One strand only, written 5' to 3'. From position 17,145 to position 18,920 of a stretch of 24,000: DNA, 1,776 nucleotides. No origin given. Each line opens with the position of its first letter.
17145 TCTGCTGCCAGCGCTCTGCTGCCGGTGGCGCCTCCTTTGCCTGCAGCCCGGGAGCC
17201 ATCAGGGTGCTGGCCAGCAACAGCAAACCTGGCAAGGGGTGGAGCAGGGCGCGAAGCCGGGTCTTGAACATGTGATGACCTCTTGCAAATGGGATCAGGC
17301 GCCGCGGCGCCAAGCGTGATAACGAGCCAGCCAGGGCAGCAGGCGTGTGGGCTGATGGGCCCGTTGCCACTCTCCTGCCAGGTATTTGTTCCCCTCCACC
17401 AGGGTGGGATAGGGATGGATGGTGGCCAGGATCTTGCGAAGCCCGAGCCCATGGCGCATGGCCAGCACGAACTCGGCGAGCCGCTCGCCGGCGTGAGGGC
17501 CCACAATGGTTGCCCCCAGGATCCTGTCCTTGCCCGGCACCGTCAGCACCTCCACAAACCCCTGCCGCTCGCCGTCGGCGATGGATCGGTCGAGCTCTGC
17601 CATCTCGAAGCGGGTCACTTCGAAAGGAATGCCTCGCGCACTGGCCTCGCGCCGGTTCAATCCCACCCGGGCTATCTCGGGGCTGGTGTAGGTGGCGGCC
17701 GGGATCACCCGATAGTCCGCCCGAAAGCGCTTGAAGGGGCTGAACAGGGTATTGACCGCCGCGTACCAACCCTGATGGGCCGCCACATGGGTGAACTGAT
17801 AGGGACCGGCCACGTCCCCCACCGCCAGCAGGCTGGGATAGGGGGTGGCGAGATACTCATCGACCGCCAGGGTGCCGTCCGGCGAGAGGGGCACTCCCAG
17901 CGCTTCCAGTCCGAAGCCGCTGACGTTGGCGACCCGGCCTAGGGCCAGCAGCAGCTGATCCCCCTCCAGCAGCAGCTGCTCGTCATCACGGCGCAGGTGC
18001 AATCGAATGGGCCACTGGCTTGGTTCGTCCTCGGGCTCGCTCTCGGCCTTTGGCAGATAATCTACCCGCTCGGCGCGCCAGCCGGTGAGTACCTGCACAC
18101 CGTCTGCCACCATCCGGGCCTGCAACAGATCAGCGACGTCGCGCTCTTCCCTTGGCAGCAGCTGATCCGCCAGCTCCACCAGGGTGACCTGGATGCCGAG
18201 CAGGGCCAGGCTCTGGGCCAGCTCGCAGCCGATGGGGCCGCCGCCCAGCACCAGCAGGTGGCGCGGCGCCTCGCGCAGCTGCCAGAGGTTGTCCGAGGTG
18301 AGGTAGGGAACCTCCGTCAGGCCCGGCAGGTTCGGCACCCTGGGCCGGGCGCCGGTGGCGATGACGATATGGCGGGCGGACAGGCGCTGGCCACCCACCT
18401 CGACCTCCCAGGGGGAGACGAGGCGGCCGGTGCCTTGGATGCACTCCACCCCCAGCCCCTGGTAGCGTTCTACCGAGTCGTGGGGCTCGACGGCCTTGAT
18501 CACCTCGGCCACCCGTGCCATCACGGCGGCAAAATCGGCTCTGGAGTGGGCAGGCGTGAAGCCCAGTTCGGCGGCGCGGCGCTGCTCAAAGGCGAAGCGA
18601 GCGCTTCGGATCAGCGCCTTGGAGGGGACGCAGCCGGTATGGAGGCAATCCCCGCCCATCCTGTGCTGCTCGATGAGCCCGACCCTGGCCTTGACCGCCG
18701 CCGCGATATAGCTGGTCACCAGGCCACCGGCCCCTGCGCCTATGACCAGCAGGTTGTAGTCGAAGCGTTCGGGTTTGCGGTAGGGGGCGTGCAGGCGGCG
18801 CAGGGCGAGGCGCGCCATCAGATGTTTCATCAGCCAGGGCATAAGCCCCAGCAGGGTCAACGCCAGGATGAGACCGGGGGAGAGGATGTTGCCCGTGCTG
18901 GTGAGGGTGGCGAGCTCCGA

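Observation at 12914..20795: ynj-like cluster rebuilt around a membrane-tethered disulfide reductase: candidate uncharacterised import/redox/lipid-transfer system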

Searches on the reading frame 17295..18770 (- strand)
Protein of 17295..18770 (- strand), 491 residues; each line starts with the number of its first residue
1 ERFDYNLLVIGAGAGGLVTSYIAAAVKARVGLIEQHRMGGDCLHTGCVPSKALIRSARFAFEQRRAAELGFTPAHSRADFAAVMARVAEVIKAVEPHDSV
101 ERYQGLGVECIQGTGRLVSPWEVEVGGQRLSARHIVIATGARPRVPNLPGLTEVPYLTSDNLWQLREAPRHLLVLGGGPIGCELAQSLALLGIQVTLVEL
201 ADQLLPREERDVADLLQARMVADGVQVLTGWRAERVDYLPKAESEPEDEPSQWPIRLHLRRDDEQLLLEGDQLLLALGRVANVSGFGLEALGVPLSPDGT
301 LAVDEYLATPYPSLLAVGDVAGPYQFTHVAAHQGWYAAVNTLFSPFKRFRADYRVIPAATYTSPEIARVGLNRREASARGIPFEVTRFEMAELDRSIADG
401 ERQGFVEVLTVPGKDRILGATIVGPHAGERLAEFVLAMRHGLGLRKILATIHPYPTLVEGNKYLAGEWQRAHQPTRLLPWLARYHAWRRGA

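Call 101: search_solved_structures(query=window:17295-18770:-, max_evalue=1e-52, show_alignments=3)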
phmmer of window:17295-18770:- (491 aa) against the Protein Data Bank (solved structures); distinct sequences matched with E-value up to 1e-52: 11.
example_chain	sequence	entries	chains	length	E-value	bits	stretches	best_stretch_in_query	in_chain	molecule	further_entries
5x1y_B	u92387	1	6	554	3e-66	227.4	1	4-465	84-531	Mercuric reductase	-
2eq6_A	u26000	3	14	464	9.9e-65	222.4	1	5-461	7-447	Pyruvate dehydrogenase complex, dihydrolipoamide dehydrogenase E3 component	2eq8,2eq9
2eq7_A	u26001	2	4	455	1.3e-62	215.5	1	5-470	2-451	2-oxoglutarate dehydrogenase E3 component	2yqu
1ebd_A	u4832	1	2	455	5.6e-61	210.1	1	6-459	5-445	DIHYDROLIPOAMIDE DEHYDROGENASE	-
6uzi_A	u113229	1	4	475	3.5e-55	190.9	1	5-464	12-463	Dihydrolipoyl dehydrogenase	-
9h2i_B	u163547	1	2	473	9.3e-55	189.5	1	7-460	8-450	Dihydrolipoyl dehydrogenase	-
4jdr_A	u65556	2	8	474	9.4e-55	189.5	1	7-460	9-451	Dihydrolipoyl dehydrogenase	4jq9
4ywo_A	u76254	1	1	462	3.2e-54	187.7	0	268-465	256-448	Mercuric reductase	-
4k8d_A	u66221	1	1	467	1e-53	186.1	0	7-466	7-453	Mercuric reductase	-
1zk7_A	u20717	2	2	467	1e-53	186.1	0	7-466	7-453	Mercuric reductase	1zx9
3urh_A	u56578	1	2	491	4.2e-53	184.1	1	4-463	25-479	Dihydrolipoyl dehydrogenase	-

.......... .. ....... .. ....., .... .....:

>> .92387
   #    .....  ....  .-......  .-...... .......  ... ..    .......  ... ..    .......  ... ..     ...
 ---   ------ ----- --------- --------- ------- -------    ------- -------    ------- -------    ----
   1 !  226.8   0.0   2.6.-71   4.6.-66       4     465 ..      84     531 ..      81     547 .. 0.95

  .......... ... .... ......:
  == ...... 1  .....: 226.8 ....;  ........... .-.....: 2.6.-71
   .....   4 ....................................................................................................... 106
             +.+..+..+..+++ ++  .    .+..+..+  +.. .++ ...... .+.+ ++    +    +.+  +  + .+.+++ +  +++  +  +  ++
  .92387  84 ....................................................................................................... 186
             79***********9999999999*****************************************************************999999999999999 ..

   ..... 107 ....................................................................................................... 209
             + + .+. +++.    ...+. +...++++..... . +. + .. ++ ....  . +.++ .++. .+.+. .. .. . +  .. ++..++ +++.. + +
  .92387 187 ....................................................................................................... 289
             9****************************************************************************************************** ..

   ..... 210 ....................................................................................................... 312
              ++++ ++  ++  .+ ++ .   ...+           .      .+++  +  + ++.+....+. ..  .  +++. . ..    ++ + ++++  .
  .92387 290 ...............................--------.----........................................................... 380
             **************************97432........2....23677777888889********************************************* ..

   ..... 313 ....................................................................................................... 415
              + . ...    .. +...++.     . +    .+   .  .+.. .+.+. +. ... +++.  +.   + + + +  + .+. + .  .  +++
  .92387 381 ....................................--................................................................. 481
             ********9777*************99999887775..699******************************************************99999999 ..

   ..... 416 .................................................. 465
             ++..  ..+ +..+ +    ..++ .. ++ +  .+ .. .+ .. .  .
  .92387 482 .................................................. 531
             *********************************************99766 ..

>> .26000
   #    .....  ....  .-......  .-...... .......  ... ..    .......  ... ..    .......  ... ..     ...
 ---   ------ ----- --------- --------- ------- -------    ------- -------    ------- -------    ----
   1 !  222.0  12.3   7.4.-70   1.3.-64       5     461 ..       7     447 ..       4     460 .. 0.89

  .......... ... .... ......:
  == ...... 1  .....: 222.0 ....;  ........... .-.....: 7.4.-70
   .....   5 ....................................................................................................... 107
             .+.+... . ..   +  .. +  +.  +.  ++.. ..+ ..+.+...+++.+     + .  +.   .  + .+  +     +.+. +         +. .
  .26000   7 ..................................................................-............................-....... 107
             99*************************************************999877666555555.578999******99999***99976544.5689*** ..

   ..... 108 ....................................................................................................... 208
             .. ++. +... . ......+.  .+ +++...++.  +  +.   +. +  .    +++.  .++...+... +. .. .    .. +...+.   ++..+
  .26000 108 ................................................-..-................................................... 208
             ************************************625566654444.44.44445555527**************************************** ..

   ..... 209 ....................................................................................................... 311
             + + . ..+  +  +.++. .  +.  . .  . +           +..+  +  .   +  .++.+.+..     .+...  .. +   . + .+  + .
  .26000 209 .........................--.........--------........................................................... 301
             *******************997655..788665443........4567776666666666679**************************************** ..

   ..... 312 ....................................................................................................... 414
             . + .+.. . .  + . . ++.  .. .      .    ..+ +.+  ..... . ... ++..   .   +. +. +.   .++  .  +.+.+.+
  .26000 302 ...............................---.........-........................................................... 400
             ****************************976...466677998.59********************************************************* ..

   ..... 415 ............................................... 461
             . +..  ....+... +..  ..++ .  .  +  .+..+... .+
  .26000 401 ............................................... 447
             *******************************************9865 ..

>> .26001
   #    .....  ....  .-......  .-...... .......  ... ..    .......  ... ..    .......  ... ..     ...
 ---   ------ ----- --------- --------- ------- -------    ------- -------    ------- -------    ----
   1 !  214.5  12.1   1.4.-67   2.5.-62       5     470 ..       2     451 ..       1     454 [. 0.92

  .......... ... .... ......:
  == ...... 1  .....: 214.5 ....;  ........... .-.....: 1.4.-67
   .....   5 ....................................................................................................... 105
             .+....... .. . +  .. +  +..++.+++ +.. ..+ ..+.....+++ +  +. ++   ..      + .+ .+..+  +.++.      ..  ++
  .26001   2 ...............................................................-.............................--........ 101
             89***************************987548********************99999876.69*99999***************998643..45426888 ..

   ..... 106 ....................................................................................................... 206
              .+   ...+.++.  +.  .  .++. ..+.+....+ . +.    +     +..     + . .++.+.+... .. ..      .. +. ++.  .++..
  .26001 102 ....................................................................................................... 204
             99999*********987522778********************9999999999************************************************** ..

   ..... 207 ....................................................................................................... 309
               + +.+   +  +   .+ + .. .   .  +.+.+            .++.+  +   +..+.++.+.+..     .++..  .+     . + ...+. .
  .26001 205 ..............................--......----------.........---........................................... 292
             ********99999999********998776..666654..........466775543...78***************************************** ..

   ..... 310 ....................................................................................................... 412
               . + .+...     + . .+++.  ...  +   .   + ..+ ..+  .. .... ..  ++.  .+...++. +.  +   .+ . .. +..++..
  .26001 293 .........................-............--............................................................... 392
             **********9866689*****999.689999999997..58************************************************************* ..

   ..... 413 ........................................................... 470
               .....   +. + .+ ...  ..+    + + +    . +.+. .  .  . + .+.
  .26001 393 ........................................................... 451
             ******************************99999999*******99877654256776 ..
